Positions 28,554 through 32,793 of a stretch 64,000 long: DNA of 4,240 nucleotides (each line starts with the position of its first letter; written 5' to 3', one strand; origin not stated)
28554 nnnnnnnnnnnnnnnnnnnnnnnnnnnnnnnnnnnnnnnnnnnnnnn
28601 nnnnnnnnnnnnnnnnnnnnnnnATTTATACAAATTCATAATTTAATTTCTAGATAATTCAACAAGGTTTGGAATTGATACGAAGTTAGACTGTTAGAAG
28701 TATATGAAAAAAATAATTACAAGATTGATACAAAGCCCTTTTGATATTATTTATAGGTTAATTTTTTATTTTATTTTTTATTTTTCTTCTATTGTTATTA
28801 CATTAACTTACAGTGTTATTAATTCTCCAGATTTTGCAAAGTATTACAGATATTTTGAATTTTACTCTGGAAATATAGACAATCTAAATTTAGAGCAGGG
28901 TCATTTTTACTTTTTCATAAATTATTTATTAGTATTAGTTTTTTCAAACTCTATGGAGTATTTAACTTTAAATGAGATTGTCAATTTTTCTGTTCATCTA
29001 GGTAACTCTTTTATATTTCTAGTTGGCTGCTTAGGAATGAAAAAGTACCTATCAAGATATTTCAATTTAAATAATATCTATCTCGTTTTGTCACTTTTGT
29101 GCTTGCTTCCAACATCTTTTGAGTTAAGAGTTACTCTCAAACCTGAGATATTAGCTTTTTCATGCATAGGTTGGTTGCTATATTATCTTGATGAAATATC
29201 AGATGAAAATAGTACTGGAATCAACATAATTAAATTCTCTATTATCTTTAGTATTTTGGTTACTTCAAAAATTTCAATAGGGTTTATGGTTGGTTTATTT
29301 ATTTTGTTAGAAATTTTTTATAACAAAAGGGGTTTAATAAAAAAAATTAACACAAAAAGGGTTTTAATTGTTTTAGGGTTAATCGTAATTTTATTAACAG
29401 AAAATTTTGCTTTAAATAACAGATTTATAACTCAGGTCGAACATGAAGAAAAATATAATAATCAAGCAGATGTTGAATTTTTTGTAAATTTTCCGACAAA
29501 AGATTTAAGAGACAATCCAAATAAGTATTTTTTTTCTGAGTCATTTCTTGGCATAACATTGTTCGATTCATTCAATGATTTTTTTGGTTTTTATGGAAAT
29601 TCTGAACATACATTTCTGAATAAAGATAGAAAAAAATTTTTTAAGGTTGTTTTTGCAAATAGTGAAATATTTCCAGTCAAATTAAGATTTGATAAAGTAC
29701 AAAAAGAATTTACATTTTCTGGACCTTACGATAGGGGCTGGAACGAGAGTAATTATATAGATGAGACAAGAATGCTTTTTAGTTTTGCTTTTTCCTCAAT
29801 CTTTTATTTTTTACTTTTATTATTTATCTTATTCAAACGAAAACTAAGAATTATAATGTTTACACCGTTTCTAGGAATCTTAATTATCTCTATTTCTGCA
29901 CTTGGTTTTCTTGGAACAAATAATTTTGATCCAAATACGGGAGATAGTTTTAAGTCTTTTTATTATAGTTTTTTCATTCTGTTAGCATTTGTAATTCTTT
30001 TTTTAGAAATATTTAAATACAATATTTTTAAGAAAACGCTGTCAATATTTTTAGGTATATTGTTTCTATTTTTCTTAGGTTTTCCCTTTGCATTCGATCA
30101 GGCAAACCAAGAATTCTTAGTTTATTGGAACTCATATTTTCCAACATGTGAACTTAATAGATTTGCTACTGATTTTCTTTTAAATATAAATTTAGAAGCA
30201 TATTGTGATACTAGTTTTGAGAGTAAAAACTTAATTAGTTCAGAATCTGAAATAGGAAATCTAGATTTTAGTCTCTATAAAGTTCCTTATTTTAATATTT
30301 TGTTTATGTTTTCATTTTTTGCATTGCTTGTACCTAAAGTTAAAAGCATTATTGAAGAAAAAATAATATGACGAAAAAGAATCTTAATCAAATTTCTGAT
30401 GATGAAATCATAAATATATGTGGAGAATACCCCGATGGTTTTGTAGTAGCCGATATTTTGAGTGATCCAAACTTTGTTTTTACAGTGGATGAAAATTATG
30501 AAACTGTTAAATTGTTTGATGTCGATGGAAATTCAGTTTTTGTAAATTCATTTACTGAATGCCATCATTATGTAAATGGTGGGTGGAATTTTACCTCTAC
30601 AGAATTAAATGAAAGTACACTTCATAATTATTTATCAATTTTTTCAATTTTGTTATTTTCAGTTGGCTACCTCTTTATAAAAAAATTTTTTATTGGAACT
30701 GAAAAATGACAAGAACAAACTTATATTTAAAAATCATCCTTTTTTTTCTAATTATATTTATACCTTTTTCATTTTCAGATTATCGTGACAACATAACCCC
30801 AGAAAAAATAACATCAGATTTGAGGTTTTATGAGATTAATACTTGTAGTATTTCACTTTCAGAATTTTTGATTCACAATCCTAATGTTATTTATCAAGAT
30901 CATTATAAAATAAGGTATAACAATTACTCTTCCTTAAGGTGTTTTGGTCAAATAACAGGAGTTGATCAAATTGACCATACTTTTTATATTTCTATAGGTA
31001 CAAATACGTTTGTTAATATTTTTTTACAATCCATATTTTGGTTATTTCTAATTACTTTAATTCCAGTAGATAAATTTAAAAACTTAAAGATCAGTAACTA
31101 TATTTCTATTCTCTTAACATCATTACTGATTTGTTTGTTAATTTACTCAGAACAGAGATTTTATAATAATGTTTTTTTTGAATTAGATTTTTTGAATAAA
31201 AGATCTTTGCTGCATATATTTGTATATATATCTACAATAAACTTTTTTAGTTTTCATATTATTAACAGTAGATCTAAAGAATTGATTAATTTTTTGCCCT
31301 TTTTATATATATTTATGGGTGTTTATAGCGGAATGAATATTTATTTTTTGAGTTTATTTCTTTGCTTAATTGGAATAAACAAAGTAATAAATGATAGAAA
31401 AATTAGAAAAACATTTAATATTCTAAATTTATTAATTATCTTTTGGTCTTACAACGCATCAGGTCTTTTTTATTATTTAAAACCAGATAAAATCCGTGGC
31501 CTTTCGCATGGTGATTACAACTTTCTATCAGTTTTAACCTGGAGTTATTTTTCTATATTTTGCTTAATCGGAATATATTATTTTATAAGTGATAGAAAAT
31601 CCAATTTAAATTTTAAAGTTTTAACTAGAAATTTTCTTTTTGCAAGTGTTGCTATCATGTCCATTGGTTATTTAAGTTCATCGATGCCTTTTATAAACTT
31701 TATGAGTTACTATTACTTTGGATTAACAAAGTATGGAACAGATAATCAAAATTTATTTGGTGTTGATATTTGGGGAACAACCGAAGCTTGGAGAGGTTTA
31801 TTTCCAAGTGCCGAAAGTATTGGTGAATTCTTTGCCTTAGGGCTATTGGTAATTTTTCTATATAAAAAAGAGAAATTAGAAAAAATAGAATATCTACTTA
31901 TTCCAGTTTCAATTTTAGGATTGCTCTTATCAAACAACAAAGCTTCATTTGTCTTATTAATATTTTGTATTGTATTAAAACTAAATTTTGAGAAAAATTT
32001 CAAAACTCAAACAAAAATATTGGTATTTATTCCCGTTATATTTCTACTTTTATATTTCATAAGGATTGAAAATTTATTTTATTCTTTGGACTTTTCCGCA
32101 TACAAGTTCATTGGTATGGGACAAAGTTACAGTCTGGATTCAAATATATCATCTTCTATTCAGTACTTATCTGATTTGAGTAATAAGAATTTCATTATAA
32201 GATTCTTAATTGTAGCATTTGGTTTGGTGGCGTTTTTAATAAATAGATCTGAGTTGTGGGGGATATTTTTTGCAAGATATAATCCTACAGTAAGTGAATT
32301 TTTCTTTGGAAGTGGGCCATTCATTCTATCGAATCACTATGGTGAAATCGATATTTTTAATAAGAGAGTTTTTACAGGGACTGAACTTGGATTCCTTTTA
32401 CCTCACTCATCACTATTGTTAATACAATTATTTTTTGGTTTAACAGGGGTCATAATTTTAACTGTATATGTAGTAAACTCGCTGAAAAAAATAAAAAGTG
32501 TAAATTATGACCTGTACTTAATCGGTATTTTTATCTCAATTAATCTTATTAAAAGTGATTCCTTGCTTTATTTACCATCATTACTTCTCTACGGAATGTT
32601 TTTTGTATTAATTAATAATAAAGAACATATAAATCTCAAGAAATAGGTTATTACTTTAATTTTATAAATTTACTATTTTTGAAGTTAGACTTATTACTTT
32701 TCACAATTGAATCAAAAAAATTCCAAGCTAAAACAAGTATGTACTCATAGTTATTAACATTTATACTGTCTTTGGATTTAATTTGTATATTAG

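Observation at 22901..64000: About 40-kb glycosylation island built around many polytopic GT-C/Wzy-like proteins and small GT2s, without Wzx, Wzz or an initiating phosphoglycosyltransferase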

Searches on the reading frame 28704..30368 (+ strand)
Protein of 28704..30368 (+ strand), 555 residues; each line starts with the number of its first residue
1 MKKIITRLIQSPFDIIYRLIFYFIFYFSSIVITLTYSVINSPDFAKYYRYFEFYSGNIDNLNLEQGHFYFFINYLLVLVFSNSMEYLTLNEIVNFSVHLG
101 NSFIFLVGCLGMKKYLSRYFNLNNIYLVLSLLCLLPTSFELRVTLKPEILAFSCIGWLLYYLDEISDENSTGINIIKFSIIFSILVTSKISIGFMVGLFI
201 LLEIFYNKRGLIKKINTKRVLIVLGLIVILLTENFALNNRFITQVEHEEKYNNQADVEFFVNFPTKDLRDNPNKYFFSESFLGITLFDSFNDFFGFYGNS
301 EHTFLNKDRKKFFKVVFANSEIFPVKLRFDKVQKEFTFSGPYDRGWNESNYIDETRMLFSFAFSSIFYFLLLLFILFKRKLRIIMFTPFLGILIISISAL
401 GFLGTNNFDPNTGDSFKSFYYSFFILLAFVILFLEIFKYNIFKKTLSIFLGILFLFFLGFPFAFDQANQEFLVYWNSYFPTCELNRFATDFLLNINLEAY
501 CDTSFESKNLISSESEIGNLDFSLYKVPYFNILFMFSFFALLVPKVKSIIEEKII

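Call 5: search_protein_families(library=pfam, max_evalue=0.01, proteins=[window:28704-30368:+])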
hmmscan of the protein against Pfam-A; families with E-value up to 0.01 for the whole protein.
window:28704-30368:+ (555 aa): 0 families

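Call 15: search_protein_families(library=pfam, max_evalue=10, proteins=[window:28704-30368:+])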
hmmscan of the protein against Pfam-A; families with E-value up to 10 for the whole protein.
window:28704-30368:+ (555 aa): 1 family
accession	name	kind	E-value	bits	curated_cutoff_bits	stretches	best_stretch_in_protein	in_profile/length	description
PF07954.16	DUF1689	-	0.09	13.6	25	1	192-257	39-109/148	Protein of unknown function (DUF1689)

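Call 29: search_protein_families(library=ncbifam, max_evalue=0.01, proteins=[window:28704-30368:+])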
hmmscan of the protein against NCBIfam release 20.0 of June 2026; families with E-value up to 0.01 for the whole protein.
window:28704-30368:+ (555 aa): 0 families

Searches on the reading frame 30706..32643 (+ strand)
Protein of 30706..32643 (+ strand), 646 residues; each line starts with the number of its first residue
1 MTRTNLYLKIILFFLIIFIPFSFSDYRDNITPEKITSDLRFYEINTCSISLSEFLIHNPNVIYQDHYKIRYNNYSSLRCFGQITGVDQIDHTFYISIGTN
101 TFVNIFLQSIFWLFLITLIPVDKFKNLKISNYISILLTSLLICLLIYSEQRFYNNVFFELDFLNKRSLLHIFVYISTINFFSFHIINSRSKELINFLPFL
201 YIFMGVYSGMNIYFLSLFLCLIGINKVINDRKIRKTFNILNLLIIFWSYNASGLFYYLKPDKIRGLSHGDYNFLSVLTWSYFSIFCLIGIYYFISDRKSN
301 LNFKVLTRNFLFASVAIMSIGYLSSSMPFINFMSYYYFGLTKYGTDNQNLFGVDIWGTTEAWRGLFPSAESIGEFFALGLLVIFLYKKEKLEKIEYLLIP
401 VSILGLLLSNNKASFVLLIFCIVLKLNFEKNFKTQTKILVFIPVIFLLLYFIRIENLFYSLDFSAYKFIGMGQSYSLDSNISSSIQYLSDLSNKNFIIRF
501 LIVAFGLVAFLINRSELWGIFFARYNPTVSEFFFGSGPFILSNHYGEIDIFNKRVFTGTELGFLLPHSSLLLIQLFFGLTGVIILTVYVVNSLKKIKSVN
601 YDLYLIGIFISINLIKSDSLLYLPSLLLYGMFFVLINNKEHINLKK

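Call 5: search_protein_families(library=pfam, max_evalue=0.01, proteins=[window:30706-32643:+])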
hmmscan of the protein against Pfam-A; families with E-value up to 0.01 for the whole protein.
window:30706-32643:+ (646 aa): 0 families

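Call 15: search_protein_families(library=pfam, max_evalue=10, proteins=[window:30706-32643:+])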
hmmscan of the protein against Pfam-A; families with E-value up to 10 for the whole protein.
window:30706-32643:+ (646 aa): 0 families

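Call 29: search_protein_families(library=ncbifam, max_evalue=0.01, proteins=[window:30706-32643:+])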
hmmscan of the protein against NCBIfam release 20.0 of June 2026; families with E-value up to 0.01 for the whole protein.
window:30706-32643:+ (646 aa): 0 families

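Call 64: search_protein_representatives(protein=window:30706-32643:+)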
Query: 646 residues. Proteins with E-value up to 0.001 (for the whole library): 271; up to 1e-10: 180; up to 1e-30: 82. The best 150 are listed.
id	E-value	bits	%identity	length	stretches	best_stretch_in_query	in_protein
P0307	1.0e-168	579.8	47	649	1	4-638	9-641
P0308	9.2e-154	530.4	47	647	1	6-638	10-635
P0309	9.7e-148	510.5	44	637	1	3-633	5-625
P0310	6.0e-144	498.0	44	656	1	7-639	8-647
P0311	2.6e-132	459.5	44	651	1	4-637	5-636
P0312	1.7e-128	447.0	43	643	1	6-634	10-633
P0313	1.1e-122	427.8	41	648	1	6-636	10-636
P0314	1.6e-114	400.8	44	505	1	6-496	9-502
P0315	2.9e-114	399.9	40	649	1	3-634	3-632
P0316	9.8e-111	388.3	40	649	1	7-638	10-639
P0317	3.8e-109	383.0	42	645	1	6-639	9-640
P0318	1.2e-107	378.1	38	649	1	4-634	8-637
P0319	1.8e-105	370.9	39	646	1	7-639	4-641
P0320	6.5e-104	365.7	40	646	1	4-634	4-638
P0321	3.6e-103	363.3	41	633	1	15-634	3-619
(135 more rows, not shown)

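Call 66: search_solved_structures(query=A7, max_evalue=10, show_alignments=2)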
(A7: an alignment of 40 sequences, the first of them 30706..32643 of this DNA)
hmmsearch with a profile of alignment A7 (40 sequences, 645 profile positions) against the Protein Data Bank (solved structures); distinct sequences matched with E-value up to 10: 0.

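Call 67: search_protein_families(library=pfam, alignment_id=A7, max_evalue=0.01)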
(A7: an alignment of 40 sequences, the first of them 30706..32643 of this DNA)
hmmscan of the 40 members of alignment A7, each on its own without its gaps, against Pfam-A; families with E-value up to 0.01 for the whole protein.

A. member 1, window:30706-32643:+ (646 aa): 0 families

B. families by the number of members that match (of 40 scanned): 3 families
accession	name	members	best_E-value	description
PF04932.20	Wzy_C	14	1.8e-06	O-Antigen ligase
PF10190.14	Tmemb_170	1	0.0082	Putative transmembrane protein 170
PF25539.1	Bestrophin_2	1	0.0098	Bacterial/Fungal Bestrophin protein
